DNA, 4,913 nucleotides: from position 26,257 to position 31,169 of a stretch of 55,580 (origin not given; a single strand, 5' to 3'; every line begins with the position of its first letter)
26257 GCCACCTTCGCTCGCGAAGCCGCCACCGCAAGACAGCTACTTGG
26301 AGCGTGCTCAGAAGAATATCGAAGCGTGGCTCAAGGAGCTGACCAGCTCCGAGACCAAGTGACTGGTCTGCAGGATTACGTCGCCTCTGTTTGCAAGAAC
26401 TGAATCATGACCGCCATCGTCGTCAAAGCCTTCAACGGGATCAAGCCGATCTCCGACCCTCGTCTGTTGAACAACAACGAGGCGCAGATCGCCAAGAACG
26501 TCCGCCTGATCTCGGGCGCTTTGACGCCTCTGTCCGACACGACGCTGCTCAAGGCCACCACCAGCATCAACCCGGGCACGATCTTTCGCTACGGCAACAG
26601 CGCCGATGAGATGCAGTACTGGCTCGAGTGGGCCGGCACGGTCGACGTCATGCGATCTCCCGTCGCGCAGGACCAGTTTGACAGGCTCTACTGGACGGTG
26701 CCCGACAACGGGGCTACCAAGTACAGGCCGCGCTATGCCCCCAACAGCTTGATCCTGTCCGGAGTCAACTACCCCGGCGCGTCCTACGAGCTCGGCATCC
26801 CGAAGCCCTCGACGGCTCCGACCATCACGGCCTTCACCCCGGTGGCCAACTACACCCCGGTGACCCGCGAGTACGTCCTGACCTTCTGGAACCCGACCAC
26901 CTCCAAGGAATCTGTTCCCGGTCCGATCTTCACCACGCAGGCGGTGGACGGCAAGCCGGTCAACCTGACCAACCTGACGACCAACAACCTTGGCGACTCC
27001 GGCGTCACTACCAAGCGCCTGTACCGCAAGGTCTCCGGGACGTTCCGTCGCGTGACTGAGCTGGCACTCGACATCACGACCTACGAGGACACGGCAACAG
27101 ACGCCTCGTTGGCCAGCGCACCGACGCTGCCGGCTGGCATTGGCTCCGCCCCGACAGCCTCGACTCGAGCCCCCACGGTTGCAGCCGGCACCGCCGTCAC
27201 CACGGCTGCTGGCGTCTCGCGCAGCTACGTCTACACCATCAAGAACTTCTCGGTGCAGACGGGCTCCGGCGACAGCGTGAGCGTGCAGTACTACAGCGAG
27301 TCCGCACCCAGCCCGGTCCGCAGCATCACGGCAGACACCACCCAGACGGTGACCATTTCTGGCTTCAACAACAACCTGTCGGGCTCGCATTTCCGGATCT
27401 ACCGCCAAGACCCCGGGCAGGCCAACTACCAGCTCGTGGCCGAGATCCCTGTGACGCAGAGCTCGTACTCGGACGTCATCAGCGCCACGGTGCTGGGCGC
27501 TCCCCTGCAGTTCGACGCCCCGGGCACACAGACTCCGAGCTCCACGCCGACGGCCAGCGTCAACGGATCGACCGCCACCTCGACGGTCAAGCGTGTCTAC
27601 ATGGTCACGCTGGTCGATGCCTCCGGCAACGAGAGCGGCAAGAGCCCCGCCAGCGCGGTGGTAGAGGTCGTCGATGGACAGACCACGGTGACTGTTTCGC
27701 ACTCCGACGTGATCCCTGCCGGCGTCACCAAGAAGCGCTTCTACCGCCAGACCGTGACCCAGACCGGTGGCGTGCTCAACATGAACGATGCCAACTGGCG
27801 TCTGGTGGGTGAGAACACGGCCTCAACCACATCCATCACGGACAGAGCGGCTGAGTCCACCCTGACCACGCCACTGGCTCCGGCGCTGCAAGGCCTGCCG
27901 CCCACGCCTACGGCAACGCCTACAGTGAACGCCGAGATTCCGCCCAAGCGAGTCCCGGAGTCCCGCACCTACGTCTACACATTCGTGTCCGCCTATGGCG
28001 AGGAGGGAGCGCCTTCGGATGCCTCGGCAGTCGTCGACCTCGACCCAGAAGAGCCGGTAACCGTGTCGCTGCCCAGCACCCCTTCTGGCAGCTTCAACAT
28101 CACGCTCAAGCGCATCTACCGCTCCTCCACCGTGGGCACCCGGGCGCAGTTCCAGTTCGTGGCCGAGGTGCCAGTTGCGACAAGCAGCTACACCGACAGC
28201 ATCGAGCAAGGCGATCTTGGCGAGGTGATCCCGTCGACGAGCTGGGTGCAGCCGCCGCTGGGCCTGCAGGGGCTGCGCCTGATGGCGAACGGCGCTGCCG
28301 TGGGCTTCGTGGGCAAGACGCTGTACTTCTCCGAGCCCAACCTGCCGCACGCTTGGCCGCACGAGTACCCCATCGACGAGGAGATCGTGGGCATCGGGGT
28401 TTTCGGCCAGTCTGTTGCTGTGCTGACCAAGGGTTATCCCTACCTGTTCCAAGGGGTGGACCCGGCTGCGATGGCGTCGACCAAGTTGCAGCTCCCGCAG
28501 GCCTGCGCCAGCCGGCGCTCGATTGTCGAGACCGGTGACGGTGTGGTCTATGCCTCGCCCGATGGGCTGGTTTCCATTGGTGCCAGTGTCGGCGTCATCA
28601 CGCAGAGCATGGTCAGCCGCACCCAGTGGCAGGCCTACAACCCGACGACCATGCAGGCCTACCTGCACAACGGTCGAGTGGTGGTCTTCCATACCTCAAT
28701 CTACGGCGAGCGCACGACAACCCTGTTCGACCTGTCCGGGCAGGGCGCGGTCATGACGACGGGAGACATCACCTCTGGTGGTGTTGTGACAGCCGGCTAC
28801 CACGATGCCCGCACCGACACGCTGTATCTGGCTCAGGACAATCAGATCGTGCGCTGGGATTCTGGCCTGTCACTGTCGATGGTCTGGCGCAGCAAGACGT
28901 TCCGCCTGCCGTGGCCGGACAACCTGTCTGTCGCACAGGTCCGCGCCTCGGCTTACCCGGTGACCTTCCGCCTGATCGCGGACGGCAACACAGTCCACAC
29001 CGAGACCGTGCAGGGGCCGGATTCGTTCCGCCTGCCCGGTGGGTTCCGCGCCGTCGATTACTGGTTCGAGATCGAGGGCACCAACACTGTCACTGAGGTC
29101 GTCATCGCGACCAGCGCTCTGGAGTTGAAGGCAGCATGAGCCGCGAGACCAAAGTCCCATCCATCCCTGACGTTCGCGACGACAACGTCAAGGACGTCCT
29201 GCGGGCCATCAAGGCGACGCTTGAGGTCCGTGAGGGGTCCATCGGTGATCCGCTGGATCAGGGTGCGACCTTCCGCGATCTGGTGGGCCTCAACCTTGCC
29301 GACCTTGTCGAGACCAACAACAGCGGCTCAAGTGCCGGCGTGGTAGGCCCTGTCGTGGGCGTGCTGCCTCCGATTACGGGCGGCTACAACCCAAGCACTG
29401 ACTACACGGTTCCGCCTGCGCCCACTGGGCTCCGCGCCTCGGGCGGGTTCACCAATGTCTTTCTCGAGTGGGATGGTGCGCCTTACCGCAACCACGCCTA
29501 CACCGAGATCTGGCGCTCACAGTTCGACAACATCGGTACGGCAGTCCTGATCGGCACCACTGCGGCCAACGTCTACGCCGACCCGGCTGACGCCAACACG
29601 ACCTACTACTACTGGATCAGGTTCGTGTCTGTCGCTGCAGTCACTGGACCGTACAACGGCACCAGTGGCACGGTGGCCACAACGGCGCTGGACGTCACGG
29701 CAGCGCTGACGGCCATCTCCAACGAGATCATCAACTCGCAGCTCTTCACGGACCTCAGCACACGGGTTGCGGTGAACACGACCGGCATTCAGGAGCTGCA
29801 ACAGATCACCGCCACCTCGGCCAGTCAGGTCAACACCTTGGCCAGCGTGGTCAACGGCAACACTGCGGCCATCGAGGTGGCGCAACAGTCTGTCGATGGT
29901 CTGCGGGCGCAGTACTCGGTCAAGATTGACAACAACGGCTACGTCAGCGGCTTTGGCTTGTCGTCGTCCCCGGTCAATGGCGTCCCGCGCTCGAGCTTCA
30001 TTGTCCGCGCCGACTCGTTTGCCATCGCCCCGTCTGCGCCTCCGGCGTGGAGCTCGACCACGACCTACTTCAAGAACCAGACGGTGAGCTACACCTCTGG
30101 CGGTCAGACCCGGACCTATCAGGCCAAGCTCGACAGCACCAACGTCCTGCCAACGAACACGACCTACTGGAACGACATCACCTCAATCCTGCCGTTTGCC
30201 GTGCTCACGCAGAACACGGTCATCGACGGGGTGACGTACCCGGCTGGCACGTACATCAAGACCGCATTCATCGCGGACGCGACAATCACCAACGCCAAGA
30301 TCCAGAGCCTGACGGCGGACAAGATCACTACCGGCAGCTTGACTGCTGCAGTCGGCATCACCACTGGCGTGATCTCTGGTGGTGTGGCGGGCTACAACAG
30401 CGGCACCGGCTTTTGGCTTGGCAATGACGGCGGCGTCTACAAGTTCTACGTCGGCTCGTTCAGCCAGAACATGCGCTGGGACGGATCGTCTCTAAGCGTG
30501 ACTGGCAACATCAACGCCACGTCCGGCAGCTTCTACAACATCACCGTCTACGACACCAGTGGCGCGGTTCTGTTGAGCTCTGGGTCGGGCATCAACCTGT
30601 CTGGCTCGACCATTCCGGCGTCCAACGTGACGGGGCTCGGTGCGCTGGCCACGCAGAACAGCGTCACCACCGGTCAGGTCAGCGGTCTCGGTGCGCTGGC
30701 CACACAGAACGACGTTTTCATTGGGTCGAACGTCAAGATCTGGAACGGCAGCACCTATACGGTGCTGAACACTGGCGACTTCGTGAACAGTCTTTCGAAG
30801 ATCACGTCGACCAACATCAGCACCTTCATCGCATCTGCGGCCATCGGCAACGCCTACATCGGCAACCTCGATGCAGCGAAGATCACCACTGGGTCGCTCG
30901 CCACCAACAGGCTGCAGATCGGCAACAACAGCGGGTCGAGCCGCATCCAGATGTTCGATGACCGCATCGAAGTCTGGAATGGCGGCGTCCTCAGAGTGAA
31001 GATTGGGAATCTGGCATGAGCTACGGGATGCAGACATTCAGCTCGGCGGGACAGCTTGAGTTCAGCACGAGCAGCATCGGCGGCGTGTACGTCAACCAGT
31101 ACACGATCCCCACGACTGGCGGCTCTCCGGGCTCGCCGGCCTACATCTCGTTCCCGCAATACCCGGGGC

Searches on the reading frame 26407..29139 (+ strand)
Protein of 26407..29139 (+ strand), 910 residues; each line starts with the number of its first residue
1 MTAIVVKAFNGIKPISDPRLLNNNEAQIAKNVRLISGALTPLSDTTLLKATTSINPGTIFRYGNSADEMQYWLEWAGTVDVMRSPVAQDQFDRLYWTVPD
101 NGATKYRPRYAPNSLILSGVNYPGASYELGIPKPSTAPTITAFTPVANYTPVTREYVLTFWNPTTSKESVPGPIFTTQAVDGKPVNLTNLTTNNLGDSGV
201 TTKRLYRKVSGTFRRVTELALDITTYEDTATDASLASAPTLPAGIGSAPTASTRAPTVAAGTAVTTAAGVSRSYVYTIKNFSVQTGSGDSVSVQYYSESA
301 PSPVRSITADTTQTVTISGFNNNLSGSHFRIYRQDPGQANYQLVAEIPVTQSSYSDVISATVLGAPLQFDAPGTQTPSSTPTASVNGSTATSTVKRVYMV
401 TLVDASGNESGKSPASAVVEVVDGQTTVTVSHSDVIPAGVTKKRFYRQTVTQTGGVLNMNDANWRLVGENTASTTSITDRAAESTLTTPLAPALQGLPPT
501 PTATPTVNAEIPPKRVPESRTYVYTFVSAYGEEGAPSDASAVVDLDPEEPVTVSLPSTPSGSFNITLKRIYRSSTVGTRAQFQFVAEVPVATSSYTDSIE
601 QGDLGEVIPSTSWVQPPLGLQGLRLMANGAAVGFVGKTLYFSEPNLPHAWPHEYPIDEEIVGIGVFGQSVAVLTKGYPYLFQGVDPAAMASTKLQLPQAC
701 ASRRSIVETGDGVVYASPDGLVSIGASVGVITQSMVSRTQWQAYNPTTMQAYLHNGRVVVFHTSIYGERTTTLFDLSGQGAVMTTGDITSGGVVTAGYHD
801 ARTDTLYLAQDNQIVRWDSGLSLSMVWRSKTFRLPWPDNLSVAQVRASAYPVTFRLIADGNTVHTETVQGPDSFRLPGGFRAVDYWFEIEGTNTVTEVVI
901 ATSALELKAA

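Call 16: search_protein_families(library=phrogs, proteins=[window:26407-29139:+], max_evalue=0.001)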
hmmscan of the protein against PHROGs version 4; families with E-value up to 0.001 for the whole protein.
window:26407-29139:+ (910 aa): 4 families
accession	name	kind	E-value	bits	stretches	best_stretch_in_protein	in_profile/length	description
phrog_511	-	head and packaging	4.2e-184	615.3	4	500-908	440-859/862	internal virion protein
phrog_17680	-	unknown function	5.4e-61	207.9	2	1-236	1-235/356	-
phrog_26027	-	unknown function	2.1e-06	28.4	1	713-862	5-153/201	-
phrog_752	-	head and packaging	5.8e-05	23.2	0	518-612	318-412/475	major head protein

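Call 17: search_protein_families(library=pfam, proteins=[window:26407-29139:+], max_evalue=0.001)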
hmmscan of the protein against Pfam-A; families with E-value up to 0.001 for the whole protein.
window:26407-29139:+ (910 aa): 0 families

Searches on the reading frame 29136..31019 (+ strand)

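Call 16: search_protein_families(library=phrogs, proteins=[window:29136-31019:+], max_evalue=0.001)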
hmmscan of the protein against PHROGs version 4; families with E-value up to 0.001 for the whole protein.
window:29136-31019:+ (627 aa): 10 families
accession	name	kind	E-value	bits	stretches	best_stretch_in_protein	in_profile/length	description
phrog_19394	-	tail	2.6e-37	129.6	1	28-252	30-239/999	tail fiber protein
phrog_496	-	tail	1.8e-36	127.1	1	80-303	244-509/769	tail fiber protein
phrog_37064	-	tail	5.6e-34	118.1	1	15-248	15-250/1491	tail fiber protein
phrog_5911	-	tail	7.8e-08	30.2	1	157-301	2865-3006/3089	tail protein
phrog_5499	-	moron, auxiliary metabolic gene and host takeover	9.8e-07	25.8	1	146-411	3936-4154/5292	host range and adsorption protein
phrog_16534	-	tail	4.2e-06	27.5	1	370-447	244-318/322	tail fiber protein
phrog_19445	-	head and packaging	2.8e-05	23.2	1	373-416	763-805/1114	tail tip protein Tal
phrog_16267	-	unknown function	0.00018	19.6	1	562-616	528-580/2299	-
phrog_10507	-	unknown function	0.00024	20.6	0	514-602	553-644/869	-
phrog_1330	-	tail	0.00038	19.4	1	562-597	1002-1037/1361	tail protein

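Call 17: search_protein_families(library=pfam, proteins=[window:29136-31019:+], max_evalue=0.001)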
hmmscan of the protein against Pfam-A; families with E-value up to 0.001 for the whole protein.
window:29136-31019:+ (627 aa): 1 family
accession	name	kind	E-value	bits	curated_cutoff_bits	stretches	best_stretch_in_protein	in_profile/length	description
PF09327.17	Phage_Tail_Tip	-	6.7e-12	45.8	22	1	249-300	8-64/139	Bacteriophage tail tip fiber protein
